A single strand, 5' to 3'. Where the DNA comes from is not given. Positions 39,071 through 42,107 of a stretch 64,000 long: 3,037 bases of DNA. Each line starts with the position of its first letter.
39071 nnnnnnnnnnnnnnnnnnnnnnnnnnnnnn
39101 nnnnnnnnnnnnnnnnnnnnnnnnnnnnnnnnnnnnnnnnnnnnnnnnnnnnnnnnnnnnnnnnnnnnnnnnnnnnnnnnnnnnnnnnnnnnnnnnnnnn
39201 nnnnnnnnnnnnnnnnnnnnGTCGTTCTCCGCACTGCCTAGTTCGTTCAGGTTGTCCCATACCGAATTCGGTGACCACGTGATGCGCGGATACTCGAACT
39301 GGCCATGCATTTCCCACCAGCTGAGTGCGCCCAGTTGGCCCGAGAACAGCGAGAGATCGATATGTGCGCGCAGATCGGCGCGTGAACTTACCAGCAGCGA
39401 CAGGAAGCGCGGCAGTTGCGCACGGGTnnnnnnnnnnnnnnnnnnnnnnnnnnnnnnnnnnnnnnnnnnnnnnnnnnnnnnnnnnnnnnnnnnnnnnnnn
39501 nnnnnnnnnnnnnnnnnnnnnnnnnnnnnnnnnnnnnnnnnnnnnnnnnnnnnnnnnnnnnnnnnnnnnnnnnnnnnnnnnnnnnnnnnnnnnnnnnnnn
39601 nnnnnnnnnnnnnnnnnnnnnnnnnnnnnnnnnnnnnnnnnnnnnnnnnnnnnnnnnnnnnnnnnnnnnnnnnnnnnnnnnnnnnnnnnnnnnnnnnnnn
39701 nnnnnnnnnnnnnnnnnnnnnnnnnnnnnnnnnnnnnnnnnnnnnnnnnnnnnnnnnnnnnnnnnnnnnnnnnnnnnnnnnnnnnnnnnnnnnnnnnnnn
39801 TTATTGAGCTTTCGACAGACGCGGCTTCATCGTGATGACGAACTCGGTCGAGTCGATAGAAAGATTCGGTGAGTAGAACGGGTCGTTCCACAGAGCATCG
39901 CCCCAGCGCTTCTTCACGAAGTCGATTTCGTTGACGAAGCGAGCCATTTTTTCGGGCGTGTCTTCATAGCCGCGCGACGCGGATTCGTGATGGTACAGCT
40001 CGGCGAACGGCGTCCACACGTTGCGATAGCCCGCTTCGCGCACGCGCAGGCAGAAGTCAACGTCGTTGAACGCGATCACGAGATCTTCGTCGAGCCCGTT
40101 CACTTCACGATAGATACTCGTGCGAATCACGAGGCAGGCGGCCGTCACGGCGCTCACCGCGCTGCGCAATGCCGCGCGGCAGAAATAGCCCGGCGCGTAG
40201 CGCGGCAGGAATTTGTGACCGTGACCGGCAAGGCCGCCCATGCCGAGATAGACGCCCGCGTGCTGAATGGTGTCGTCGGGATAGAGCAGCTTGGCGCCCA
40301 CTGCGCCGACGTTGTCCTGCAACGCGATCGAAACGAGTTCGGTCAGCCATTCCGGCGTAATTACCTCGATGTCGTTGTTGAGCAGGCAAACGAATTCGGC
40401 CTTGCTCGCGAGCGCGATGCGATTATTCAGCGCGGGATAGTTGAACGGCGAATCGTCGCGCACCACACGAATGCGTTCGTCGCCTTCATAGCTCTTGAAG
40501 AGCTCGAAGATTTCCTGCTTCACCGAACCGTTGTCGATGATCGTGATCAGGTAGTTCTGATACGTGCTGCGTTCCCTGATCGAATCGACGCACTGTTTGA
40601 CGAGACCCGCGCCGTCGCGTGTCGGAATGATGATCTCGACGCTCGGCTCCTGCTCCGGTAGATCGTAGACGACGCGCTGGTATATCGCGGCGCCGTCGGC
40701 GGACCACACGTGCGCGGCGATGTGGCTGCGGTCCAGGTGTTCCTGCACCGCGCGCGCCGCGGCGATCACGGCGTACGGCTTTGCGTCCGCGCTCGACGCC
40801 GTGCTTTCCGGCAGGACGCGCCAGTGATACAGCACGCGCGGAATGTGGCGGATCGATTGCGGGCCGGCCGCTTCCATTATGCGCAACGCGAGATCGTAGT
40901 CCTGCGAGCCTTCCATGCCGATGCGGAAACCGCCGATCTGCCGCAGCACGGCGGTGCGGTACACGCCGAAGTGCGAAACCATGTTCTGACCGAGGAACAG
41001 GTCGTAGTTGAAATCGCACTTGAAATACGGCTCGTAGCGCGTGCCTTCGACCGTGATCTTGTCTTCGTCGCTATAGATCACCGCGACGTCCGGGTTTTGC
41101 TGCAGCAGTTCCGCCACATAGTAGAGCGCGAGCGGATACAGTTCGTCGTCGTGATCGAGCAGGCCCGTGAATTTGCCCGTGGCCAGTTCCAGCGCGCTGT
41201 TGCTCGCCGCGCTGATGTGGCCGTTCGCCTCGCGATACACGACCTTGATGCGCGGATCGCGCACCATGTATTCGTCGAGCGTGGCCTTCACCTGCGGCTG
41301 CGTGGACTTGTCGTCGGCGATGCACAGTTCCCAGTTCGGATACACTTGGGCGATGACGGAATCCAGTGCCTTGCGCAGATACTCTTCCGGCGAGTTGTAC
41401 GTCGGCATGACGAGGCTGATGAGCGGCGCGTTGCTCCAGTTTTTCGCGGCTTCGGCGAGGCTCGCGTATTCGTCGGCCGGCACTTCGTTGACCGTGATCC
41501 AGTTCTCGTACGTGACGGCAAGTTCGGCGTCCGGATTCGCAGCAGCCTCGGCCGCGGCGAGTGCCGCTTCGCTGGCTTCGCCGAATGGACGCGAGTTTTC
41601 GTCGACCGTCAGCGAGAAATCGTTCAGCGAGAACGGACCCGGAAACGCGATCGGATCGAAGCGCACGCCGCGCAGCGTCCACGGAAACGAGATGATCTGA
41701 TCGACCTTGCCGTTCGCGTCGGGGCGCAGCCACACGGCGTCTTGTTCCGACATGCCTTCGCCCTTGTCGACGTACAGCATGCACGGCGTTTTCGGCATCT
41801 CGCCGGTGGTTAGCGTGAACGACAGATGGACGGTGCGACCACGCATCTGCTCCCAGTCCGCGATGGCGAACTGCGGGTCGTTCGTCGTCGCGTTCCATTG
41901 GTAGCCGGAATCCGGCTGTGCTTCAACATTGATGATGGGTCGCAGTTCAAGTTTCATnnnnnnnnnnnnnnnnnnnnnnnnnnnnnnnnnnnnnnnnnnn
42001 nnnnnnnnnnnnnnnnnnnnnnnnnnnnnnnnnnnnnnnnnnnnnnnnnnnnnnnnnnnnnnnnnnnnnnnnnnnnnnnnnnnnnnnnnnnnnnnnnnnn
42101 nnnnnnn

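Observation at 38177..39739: Six (plus one or two degenerate) 69-aa tandem repeats form the N-terminal 540 aa of a GT4 glycosyltransferase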

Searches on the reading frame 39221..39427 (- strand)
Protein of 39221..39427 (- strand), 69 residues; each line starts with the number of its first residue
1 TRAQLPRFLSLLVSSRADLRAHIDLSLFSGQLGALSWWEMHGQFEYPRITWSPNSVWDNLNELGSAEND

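Call 20: search_protein_representatives(alignment_id=A1)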
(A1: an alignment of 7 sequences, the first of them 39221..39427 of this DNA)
Query: 7 sequences, 69 profile positions. Proteins with E-value up to 0.001 (for the whole library): 383; up to 1e-10: 105; up to 1e-30: 28. The best 150 are listed.
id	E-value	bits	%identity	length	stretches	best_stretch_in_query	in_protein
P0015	2.9e-113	385.6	-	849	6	2-64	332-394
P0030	7.1e-109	371.5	-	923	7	5-67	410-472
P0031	5.8e-97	333.3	-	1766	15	7-56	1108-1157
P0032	1.8e-79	277.3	-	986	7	2-58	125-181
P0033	2.0e-73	257.9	-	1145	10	4-46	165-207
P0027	1.6e-68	242.2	-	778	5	3-53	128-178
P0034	1.6e-67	239.0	-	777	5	4-54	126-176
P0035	2.3e-63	225.7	-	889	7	5-63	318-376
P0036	1.5e-58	210.2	-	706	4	3-58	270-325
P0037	6.8e-53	192.2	-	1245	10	8-51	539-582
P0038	7.9e-51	185.5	-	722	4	3-54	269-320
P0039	5.5e-47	173.2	-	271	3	2-54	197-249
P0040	3.4e-46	170.7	-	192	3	4-68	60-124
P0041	5.6e-42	157.2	-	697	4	3-60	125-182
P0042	3.5e-40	151.4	-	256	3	3-65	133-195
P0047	3.0e-35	135.6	-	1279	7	9-48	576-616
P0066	2.8e-21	90.8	-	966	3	8-42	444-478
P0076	1.5e-18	82.1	-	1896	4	8-56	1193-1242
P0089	2.0e-15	72.1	-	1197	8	10-46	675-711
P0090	3.0e-15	71.6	-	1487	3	5-45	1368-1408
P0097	5.6e-14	67.5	-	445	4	5-64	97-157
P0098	1.3e-13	66.3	-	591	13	21-42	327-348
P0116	4.4e-12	61.4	-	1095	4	4-49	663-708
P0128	5.6e-11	57.9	-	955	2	3-48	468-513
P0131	8.9e-11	57.2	-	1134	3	2-47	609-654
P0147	1.0e-09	53.8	-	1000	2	7-47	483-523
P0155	3.7e-09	52.1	-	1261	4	4-47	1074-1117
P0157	6.4e-09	51.3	-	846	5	11-50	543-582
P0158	7.9e-09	51.0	-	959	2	4-46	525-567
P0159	8.0e-09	51.0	-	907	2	7-42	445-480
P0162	8.6e-09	50.9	-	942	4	4-47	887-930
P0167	1.1e-08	50.5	-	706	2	10-46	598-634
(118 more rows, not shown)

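Call 21: search_solved_structures(query=A1, max_evalue=10, show_alignments=2)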
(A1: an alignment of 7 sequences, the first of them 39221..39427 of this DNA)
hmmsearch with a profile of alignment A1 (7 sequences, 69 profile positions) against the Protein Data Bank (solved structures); distinct sequences matched with E-value up to 10: 4.
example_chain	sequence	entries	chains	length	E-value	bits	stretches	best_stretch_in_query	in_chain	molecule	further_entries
3j7y_H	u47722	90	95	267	0.091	15.5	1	17-49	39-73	bL9 | bL9m | 39S ribosomal protein L9, mitochondrial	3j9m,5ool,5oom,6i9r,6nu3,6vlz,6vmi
7y4a_A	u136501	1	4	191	0.42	13.4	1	28-50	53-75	Rho-related GTP-binding protein RhoG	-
6uka_A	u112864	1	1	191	0.42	13.4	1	28-50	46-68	Rho-related GTP-binding protein RhoG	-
2j0v_A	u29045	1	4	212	1.4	11.7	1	29-50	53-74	RAC-LIKE GTP-BINDING PROTEIN ARAC7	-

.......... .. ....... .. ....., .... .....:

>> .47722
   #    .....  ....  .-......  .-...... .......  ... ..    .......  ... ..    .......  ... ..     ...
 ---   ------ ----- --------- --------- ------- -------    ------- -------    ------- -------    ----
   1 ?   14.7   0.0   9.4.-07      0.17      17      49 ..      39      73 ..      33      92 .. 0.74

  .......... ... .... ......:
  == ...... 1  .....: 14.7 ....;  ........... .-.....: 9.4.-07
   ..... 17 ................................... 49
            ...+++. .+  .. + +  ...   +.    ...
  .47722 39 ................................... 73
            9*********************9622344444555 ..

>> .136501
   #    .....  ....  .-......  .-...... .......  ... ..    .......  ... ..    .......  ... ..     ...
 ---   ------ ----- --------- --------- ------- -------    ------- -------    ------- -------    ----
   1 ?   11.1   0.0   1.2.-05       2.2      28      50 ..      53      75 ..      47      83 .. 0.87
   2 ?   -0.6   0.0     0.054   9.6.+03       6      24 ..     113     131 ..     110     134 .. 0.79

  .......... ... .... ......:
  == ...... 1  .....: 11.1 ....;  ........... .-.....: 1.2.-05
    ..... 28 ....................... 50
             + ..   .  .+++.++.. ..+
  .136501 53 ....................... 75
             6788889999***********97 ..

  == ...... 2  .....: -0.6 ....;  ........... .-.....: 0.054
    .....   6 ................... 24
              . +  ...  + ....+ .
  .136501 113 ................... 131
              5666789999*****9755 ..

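Call 29: search_protein_families(library=pfam, proteins=[P0031, P0076, P0090, P0155, P0162, P0157, P0167, P0098, P0097], max_evalue=0.001)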
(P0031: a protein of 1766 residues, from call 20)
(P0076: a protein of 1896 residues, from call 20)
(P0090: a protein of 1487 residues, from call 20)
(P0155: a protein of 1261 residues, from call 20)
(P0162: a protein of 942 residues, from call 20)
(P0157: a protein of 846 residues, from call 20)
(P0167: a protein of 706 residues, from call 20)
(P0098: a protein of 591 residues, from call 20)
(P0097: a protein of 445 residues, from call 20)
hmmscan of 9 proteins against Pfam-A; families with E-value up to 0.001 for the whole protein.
P0031 (1766 aa): 4 families
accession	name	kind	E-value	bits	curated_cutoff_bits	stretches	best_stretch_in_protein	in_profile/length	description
PF00534.26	Glycos_transf_1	-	5.8e-11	42.7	26.4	1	1576-1693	26-141/172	Glycosyl transferases group 1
PF10410.14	DnaB_bind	-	3.3e-10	40.5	20.6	0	1053-1069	8-24/56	DnaB-helicase binding domain of primase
PF13692.12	Glyco_trans_1_4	-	1.4e-09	38.8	27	1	1579-1695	16-127/142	Glycosyl transferases group 1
PF20706.3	GT4-conflict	-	7.4e-06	25.6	26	1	1560-1738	195-365/385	Family 4 Glycosyltransferase in conflict systems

P0076 (1896 aa): 6 families
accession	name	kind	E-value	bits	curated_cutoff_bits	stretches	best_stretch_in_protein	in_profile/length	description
PF00534.26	Glycos_transf_1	-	5.6e-60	202.2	26.4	3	224-380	14-169/172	Glycosyl transferases group 1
PF13692.12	Glyco_trans_1_4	-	2e-52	177.7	27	3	226-369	2-142/142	Glycosyl transferases group 1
PF20706.3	GT4-conflict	-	5.6e-17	62.2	26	2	224-344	196-320/385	Family 4 Glycosyltransferase in conflict systems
PF13439.12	Glyco_transf_4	-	1.1e-13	52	28.5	1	19-202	3-168/170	Glycosyltransferase Family 4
PF13524.12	Glyco_trans_1_2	-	2e-12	47.7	25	1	292-394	33-140/144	Glycosyl transferase-like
PF13579.12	Glyco_trans_4_4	-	1.9e-10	41.8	29.7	0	19-196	2-155/158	Glycosyl transferase 4-like domain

P0090 (1487 aa): 5 families
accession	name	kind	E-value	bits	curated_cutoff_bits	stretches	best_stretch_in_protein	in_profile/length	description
PF00535.33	Glycos_transf_2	-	3.8e-16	59.9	23.3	1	606-777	1-166/168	Glycosyl transferase family 2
PF13692.12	Glyco_trans_1_4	-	2.1e-13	51.2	27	1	220-367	2-142/142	Glycosyl transferases group 1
PF00534.26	Glycos_transf_1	-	6.6e-11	42.5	26.4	1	207-376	3-162/172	Glycosyl transferases group 1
PF20706.3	GT4-conflict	-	2.6e-08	33.7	26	1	186-341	171-324/385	Family 4 Glycosyltransferase in conflict systems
PF10111.15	Glyco_tranf_2_2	-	3.6e-05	23.8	27.3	1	606-797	1-199/276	Glycosyltransferase like family 2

P0155 (1261 aa): 2 families
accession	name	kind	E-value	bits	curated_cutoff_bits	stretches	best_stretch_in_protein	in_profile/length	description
PF05045.17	RgpF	-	9.1e-19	67.9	25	1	250-466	271-497/503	Rhamnan synthesis protein F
PF00535.33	Glycos_transf_2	-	0.00033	21.1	23.3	0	633-740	1-119/168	Glycosyl transferase family 2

P0162 (942 aa): 2 families
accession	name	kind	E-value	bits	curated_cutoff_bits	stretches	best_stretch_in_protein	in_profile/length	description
PF00534.26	Glycos_transf_1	-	2.3e-12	47.2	26.4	1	310-403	75-166/172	Glycosyl transferases group 1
PF13692.12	Glyco_trans_1_4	-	3.6e-10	40.7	27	1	290-394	33-141/142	Glycosyl transferases group 1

P0157 (846 aa): 1 family
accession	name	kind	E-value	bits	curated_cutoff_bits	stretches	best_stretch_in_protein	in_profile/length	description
PF00082.27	Peptidase_S8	-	6.3e-34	118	21.8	2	408-517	156-279/288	Subtilase family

P0167 (706 aa): 0 families

P0098 (591 aa): 5 families
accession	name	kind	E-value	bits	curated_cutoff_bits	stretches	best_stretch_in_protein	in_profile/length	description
PF13637.12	Ank_4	-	1.3e-21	76.6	22.7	1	392-435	1-48/50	Ankyrin repeats (many copies)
PF12796.13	Ank_2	-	2.7e-09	37.9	27.3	0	392-466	1-78/90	Ankyrin repeats (3 copies)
PF16232.10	DUF4891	-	1.2e-05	26.2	32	0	175-208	28-61/92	Domain of unknown function (DUF4891)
PF13857.12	Ank_5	-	0.00016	22.5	27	0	246-284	18-56/56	Ankyrin repeats (many copies)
PF13606.12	Ank_3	-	0.00022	21.8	22.3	0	417-435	2-20/30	Ankyrin repeat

P0097 (445 aa): 0 families

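Call 66: search_protein_families(library=pfam, proteins=[P0047, P0066, P0089, P0116, P0128, P0131, P0147, P0158, P0159], max_evalue=0.01)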
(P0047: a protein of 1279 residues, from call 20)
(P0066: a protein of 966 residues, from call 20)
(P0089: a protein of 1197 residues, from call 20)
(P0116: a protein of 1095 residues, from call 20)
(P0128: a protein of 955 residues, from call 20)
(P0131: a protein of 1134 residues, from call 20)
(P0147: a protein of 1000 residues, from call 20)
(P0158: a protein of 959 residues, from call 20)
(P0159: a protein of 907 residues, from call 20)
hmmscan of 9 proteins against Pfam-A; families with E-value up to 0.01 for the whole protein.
P0047 (1279 aa): 2 families
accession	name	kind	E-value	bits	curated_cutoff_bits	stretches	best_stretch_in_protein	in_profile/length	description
PF00534.26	Glycos_transf_1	-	2.5e-08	34.1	26.4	1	1142-1225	82-160/172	Glycosyl transferases group 1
PF13692.12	Glyco_trans_1_4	-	3.3e-06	27.9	27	1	1130-1200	57-125/142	Glycosyl transferases group 1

P0066 (966 aa): 4 families
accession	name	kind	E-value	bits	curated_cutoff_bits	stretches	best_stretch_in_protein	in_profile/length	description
PF13692.12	Glyco_trans_1_4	-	1.5e-07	32.2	27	1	801-887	39-125/142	Glycosyl transferases group 1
PF00534.26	Glycos_transf_1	-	3.8e-07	30.2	26.4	1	831-886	84-140/172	Glycosyl transferases group 1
PF20706.3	GT4-conflict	-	0.00026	20.6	26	1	774-919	215-359/385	Family 4 Glycosyltransferase in conflict systems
PF13524.12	Glyco_trans_1_2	-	0.0085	16.5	25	0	909-952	99-142/144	Glycosyl transferase-like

P0089 (1197 aa): 3 families
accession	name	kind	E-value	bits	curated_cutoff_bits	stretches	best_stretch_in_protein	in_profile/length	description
PF20706.3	GT4-conflict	-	8.5e-10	38.6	26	1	973-1182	173-377/385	Family 4 Glycosyltransferase in conflict systems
PF13692.12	Glyco_trans_1_4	-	7.9e-09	36.4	27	1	1022-1126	22-125/142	Glycosyl transferases group 1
PF00534.26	Glycos_transf_1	-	1.6e-07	31.5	26.4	1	1011-1121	28-135/172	Glycosyl transferases group 1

P0116 (1095 aa): 3 families
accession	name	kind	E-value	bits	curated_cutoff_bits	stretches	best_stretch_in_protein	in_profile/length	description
PF00534.26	Glycos_transf_1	-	6.1e-09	36.1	26.4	1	946-1052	82-168/172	Glycosyl transferases group 1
PF20706.3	GT4-conflict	-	5e-08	32.8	26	1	843-1027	171-350/385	Family 4 Glycosyltransferase in conflict systems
PF13692.12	Glyco_trans_1_4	-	7e-08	33.3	27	1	927-1005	47-125/142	Glycosyl transferases group 1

P0128 (955 aa): 3 families
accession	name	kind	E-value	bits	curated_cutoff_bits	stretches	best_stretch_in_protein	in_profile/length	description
PF00534.26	Glycos_transf_1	-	3.4e-08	33.7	26.4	1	760-871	28-134/172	Glycosyl transferases group 1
PF13692.12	Glyco_trans_1_4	-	1.6e-07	32.1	27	1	764-877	15-125/142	Glycosyl transferases group 1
PF20706.3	GT4-conflict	-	5.3e-07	29.4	26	1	758-933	210-376/385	Family 4 Glycosyltransferase in conflict systems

P0131 (1134 aa): 3 families
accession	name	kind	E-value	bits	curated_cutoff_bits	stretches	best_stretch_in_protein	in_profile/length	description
PF00534.26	Glycos_transf_1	-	1.7e-07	31.4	26.4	1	904-1016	25-134/172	Glycosyl transferases group 1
PF13692.12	Glyco_trans_1_4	-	3.1e-06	28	27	1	911-1022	15-125/142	Glycosyl transferases group 1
PF20706.3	GT4-conflict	-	9.3e-05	22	26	1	907-1066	212-372/385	Family 4 Glycosyltransferase in conflict systems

P0147 (1000 aa): 2 families
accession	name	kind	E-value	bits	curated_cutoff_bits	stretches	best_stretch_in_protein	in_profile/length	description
PF00534.26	Glycos_transf_1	-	1.1e-12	48.3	26.4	1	807-974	26-171/172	Glycosyl transferases group 1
PF13692.12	Glyco_trans_1_4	-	7.4e-10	39.7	27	1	805-915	11-115/142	Glycosyl transferases group 1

P0158 (959 aa): 3 families
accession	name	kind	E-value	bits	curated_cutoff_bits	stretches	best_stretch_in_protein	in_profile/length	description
PF00534.26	Glycos_transf_1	-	2.5e-10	40.6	26.4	1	818-876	75-132/172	Glycosyl transferases group 1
PF13692.12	Glyco_trans_1_4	-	5.4e-09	36.9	27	1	807-884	48-125/142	Glycosyl transferases group 1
PF20706.3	GT4-conflict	-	2.7e-07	30.3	26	1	766-908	209-352/385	Family 4 Glycosyltransferase in conflict systems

P0159 (907 aa): 3 families
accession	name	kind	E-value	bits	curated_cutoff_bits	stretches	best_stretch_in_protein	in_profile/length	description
PF00534.26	Glycos_transf_1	-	6.5e-05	23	26.4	1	763-826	83-142/172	Glycosyl transferases group 1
PF13692.12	Glyco_trans_1_4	-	0.00049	20.8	27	1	752-827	59-127/142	Glycosyl transferases group 1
PF10410.14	DnaB_bind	-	0.0062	17.2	20.6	0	457-474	8-25/56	DnaB-helicase binding domain of primase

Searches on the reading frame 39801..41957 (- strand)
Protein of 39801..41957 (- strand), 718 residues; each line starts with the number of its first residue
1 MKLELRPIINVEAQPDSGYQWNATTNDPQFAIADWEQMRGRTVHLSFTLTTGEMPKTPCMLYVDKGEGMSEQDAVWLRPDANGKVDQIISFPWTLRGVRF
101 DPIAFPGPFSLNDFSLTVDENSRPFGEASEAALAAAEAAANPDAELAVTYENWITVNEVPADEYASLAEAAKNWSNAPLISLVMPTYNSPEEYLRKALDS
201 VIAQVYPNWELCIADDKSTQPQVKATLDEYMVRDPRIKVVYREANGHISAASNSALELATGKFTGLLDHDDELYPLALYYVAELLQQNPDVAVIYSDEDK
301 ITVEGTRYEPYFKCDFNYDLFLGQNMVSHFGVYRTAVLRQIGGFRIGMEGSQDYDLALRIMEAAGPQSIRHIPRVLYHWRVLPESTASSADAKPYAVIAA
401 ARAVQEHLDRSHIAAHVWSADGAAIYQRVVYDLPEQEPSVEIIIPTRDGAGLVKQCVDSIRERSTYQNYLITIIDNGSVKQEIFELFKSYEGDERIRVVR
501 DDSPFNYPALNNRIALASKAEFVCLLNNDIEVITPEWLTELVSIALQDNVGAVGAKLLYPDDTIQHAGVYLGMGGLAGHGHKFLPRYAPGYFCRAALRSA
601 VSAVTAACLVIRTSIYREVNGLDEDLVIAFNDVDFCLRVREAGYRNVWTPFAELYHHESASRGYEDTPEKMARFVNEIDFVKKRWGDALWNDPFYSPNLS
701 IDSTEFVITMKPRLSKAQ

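Call 5: search_protein_families(library=pfam, proteins=[window:39801-41957:-], max_evalue=1)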
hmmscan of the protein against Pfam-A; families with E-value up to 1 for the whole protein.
window:39801-41957:- (718 aa): 4 families
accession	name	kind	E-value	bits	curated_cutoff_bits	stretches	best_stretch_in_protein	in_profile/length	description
PF00535.33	Glycos_transf_2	-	1.7e-42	145.6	23.3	2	181-341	1-167/168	Glycosyl transferase family 2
PF13641.12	Glyco_tranf_2_3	-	1.3e-17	65.1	27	2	438-658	1-213/230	Glycosyltransferase like family 2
PF13632.12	Glyco_trans_2_3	-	3e-07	30.9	27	1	591-667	60-132/198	Glycosyl transferase family group 2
PF13712.12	Glyco_tranf_2_5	-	0.00048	20.3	27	1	511-677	45-209/210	Glycosyltransferase like family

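Call 6: search_protein_families(library=ncbifam, proteins=[window:39801-41957:-], max_evalue=1)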
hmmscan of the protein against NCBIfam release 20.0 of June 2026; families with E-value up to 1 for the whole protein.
window:39801-41957:- (718 aa): 19 families
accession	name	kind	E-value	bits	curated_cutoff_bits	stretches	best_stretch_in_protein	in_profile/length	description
TIGR03965.1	mycofact_glyco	equivalog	9e-31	107.2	280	2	432-657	69-281/467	mycofactocin biosynthesis glycosyltransferase MftF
NF047683.1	TeichurnBiosyTuaG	equivalog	7.1e-30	104.5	400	2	176-346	4-171/252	teichuronic acid biosynthesis protein TuaG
TIGR04017.1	WcaA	equivalog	1.1e-26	94.1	495.75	2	176-366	3-195/279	colanic acid biosynthesis glycosyltransferase WcaA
NF007453.0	PRK10018.1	equivalog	2.2e-26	93.1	382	2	176-370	4-200/280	colanic acid biosynthesis glycosyltransferase WcaA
NF007482.0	PRK10073.1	equivalog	1.3e-21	77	423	2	175-287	3-112/334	glycosyltransferase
TIGR03937.1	PgaC_IcaA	equivalog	7e-19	68.1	422.3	2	170-294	37-159/407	poly-beta-1,6-N-acetyl-D-glucosamine synthase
NF038299.1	EPS_HpsN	equivalog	1.3e-18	67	425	2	178-294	1-115/317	hormogonium polysaccharide biosynthesis glycosyltransferase HpsN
NF050050.1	ProtGlycPglI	equivalog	2.6e-18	66.4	500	2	178-281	2-104/306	GalNAc(5)-diNAcBac-PP-undecaprenol beta-1,3-glucosyltransferase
NF053739.1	GlytfEpsEBac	equivalog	3.6e-18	65.5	450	2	178-363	1-188/265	glycosyltransferase EpsE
NF041875.1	EPS_EpsD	equivalog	1.3e-14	54.3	370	2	180-278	1-97/325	exopolysaccharide biosynthesis glycosyltransferase EpsD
TIGR04242.1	nodulat_NodC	equivalog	1.3e-14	54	550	2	139-272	10-143/395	chitooligosaccharide synthase NodC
TIGR03111.1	glyc2_xrt_Gpos1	hypoth_equivalog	7.5e-11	41.5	363.95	2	172-294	43-165/439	TIGR03111 family XrtG-associated glycosyltransferase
NF041394.1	GtaseAglG_Halo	equivalog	8e-10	38.5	440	2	180-272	3-94/304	glucosyl-dolichyl phosphate glucuronosyltransferase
NF038302.1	EPS_HpsE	equivalog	2.7e-08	33.2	300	2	181-293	4-119/307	hormogonium polysaccharide biosynthesis glycosyltransferase HpsE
TIGR03469.1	HpnB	hypoth_equivalog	4.9e-07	29.1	379.25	2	416-548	21-163/386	hopene-associated glycosyltransferase HpnB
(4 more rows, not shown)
